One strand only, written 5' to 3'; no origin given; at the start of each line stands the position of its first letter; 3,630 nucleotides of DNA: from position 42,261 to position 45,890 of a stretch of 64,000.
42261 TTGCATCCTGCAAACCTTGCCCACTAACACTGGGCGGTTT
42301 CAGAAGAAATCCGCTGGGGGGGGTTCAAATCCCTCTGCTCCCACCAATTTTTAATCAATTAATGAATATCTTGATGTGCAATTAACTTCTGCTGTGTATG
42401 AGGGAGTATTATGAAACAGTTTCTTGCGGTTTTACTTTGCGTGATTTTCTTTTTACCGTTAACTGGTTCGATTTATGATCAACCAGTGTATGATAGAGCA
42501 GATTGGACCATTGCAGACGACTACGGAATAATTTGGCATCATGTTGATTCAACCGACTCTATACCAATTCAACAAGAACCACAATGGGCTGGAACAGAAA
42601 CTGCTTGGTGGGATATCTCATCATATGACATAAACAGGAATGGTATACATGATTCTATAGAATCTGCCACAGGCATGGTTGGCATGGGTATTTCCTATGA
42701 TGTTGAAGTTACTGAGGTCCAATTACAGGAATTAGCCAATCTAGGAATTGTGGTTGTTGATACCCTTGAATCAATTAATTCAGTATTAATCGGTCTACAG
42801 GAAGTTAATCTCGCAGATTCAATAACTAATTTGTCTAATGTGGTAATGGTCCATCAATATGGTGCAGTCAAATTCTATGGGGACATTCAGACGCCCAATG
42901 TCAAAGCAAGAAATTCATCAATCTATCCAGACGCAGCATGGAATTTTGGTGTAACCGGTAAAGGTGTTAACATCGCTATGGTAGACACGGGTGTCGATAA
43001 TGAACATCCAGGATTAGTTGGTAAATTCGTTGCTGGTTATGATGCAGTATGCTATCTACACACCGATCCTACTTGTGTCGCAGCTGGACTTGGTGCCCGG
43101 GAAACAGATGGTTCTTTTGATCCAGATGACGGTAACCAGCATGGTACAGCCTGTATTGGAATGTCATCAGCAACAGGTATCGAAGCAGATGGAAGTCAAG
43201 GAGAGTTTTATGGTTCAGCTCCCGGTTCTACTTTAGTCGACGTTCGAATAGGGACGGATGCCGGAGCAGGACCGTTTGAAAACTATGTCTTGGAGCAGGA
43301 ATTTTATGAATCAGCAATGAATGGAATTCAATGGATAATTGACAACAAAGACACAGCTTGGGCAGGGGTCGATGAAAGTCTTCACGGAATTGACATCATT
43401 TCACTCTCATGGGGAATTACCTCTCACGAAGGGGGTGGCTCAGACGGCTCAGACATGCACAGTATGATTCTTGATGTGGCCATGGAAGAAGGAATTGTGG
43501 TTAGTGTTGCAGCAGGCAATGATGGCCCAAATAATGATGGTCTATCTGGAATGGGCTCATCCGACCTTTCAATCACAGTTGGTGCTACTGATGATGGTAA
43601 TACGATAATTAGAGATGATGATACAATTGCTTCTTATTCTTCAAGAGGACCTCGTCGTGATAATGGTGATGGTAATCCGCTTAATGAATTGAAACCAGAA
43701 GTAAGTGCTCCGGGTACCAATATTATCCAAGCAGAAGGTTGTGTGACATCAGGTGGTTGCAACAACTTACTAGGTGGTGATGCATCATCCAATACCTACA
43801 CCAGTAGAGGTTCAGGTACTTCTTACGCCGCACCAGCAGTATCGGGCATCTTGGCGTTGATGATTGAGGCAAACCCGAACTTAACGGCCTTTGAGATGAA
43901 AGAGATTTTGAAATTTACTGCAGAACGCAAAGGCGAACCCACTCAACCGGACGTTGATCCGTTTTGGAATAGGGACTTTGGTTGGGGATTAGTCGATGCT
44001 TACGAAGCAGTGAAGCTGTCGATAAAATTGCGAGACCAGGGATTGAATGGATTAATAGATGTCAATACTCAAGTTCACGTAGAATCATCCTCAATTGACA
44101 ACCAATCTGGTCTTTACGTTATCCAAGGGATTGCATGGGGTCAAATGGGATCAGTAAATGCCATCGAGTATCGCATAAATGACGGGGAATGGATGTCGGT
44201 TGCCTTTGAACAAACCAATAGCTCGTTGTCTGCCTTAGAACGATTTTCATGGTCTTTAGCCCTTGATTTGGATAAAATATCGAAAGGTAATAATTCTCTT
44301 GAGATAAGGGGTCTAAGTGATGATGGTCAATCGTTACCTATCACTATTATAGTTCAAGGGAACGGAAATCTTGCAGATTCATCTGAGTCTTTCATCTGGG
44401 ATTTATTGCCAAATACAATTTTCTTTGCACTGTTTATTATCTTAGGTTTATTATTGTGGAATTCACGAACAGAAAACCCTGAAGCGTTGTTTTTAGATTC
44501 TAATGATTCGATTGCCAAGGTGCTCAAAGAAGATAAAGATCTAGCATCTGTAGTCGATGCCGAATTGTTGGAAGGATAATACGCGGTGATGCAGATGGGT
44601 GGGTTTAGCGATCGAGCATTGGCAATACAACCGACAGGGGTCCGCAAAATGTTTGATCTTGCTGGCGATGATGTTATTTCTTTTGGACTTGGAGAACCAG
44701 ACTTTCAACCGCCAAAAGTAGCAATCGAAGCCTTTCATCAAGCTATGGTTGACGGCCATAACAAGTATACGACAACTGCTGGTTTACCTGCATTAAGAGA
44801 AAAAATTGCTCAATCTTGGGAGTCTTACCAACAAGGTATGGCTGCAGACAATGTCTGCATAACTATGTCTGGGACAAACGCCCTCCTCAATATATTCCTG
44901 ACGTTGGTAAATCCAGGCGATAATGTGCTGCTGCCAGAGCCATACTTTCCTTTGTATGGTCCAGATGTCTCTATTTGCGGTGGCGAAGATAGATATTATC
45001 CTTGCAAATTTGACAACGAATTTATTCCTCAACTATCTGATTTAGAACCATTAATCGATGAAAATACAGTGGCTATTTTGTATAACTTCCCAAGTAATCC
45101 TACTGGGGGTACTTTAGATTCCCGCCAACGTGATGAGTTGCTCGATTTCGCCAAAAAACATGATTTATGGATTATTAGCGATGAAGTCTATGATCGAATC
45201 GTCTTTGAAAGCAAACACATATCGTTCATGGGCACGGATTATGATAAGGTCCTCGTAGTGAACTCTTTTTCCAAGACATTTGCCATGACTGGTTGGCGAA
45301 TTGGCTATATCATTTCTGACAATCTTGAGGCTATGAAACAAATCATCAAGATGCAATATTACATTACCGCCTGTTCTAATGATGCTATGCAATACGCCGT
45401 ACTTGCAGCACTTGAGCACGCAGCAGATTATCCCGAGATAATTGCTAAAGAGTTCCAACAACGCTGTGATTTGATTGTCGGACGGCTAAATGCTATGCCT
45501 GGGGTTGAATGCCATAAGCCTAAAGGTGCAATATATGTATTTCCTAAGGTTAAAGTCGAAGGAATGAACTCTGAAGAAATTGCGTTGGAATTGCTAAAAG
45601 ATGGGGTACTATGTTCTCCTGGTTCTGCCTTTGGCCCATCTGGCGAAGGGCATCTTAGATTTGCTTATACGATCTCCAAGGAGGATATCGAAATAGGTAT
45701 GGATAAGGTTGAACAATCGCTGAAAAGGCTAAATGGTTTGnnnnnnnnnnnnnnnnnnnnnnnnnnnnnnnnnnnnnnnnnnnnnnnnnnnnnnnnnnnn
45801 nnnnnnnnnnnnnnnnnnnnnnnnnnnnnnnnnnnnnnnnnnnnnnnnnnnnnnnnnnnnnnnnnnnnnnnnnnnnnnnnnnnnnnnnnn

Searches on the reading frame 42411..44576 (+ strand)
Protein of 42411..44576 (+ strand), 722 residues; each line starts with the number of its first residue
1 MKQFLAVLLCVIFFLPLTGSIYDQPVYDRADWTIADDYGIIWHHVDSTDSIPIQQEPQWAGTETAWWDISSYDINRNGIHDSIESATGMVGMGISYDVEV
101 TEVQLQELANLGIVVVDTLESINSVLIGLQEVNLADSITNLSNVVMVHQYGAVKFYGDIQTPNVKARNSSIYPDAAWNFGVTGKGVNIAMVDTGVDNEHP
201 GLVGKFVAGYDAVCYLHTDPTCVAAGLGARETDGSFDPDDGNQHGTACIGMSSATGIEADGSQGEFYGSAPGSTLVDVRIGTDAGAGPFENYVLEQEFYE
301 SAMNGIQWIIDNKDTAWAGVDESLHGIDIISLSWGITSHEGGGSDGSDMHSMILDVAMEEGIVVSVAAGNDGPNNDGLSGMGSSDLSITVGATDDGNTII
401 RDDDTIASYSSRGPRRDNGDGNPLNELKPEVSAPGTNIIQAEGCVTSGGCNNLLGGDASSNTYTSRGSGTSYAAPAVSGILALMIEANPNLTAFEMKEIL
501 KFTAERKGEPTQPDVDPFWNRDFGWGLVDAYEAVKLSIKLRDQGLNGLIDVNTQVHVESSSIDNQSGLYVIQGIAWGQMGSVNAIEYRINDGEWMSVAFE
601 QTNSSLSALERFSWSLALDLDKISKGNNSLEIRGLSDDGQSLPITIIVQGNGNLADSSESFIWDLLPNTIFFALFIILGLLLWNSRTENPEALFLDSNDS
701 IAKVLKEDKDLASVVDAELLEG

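Call 92: search_protein_families(library=pfam, proteins=[window:42411-44576:+], max_evalue=0.00001)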
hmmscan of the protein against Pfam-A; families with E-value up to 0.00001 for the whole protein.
window:42411-44576:+ (722 aa): 1 family
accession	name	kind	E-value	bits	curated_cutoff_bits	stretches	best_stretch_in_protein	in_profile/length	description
PF00082.27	Peptidase_S8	-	1e-40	140.3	21.8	1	183-526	1-288/288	Subtilase family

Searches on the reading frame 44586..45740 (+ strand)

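Call 92: search_protein_families(library=pfam, proteins=[window:44586-45740:+], max_evalue=0.00001)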
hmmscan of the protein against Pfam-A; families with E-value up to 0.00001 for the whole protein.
window:44586-45740:+ (385 aa): 1 family
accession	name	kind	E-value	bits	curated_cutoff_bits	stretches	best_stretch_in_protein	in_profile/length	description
PF00155.27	Aminotran_1_2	-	9.8e-64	216.2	19.7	1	29-374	2-360/361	Aminotransferase class I and II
